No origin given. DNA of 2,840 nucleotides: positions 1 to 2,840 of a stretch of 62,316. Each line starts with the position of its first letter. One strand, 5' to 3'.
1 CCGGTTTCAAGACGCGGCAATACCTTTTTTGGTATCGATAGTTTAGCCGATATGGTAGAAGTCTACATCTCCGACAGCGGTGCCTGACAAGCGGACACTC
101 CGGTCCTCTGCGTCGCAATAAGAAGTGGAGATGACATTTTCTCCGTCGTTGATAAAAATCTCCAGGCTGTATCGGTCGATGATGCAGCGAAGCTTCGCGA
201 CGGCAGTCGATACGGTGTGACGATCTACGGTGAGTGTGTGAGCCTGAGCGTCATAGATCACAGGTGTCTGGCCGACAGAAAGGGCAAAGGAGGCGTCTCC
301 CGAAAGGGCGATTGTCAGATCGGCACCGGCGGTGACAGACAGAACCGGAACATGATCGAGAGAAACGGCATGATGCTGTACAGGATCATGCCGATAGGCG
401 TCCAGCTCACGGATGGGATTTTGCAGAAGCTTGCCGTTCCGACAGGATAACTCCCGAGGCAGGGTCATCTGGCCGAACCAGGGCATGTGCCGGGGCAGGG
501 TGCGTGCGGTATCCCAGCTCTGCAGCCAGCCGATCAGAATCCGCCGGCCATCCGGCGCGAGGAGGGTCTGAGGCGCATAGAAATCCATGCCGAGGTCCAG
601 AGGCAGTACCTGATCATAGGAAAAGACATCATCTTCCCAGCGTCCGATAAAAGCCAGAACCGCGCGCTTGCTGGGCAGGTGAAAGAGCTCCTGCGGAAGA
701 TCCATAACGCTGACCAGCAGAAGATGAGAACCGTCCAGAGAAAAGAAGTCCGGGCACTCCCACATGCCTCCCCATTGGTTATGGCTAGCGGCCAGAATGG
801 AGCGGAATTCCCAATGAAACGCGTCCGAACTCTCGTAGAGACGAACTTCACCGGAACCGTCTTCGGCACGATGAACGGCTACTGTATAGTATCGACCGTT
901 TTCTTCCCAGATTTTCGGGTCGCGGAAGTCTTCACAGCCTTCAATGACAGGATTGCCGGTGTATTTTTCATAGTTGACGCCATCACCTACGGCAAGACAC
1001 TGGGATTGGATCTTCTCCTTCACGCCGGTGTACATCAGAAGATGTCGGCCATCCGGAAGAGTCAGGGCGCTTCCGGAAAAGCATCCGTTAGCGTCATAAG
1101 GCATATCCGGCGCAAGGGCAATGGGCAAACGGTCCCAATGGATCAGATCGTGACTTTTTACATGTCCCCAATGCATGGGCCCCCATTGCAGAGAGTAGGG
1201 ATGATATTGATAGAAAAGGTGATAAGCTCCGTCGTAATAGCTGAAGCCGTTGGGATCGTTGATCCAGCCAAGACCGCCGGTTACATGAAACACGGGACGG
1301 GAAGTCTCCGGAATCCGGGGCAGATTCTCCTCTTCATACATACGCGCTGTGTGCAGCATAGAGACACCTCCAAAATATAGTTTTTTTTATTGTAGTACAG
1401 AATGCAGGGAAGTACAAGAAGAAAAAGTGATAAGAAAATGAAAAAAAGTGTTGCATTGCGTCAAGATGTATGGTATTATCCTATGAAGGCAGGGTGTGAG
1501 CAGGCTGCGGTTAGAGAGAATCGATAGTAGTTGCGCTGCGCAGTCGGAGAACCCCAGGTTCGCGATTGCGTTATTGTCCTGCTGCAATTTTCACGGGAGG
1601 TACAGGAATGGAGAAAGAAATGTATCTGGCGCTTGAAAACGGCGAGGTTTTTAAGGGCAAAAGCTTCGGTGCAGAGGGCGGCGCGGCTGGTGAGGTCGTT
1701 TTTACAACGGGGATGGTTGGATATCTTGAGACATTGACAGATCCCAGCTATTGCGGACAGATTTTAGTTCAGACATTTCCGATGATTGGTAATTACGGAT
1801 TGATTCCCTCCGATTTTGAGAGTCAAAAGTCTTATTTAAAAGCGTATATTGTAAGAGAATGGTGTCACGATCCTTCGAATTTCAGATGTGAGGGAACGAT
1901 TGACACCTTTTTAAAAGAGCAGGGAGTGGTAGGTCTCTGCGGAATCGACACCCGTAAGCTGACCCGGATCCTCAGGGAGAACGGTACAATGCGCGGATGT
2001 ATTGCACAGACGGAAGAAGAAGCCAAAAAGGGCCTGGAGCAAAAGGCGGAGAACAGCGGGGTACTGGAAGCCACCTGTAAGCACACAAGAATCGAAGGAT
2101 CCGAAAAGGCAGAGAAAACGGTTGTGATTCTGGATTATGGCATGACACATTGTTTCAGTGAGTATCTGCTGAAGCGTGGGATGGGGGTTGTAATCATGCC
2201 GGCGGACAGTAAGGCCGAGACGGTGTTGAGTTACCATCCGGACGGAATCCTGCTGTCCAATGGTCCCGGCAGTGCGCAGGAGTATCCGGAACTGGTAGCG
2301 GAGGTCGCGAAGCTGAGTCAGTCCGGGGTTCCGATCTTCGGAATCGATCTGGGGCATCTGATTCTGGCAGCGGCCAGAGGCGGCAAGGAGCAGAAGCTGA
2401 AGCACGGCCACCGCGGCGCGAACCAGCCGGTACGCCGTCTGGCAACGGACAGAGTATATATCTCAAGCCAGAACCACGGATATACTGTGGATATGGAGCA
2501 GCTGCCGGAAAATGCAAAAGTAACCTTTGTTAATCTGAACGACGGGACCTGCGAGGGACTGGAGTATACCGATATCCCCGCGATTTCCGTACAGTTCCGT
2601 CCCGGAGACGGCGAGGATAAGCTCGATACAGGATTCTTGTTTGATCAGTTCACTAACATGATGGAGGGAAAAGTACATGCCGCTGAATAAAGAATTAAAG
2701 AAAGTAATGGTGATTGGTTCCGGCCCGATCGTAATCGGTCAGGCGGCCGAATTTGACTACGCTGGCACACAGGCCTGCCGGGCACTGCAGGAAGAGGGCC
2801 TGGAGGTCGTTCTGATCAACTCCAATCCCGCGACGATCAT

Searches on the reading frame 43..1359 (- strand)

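Call 8: search_protein_families(library=pfam, proteins=[window:43-1359:-])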
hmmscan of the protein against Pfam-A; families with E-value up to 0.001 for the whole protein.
window:43-1359:- (438 aa): 2 families
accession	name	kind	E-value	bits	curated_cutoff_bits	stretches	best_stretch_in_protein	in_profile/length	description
PF00251.26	Glyco_hydro_32N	-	5.6e-93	312.3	22.1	1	25-315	1-307/307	Glycosyl hydrolases family 32 N-terminal domain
PF08244.19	Glyco_hydro_32C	-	6.1e-09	36.5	21.9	1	352-423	42-141/158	Glycosyl hydrolases family 32 C terminal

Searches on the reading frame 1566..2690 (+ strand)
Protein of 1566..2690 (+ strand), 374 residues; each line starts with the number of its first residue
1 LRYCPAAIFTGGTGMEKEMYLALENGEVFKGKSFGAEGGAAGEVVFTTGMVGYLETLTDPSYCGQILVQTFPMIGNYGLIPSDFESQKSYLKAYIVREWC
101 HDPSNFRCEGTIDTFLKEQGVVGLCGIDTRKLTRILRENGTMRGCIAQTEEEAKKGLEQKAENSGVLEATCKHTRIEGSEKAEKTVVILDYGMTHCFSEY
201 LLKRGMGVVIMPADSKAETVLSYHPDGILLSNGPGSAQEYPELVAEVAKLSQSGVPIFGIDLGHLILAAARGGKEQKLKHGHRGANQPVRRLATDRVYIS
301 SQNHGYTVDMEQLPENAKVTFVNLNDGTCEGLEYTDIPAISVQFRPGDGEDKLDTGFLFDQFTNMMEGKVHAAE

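Call 8: search_protein_families(library=pfam, proteins=[window:1566-2690:+])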
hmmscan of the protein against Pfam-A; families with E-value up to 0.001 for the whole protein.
window:1566-2690:+ (374 aa): 2 families
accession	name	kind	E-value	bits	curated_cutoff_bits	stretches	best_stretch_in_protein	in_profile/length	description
PF00988.28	CPSase_sm_chain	-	1.6e-51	173.8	27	1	21-146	1-126/126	Carbamoyl-phosphate synthase small chain, CPSase domain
PF00117.34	GATase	-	2.9e-33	115.6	22.8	1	187-364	1-189/190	Glutamine amidotransferase class-I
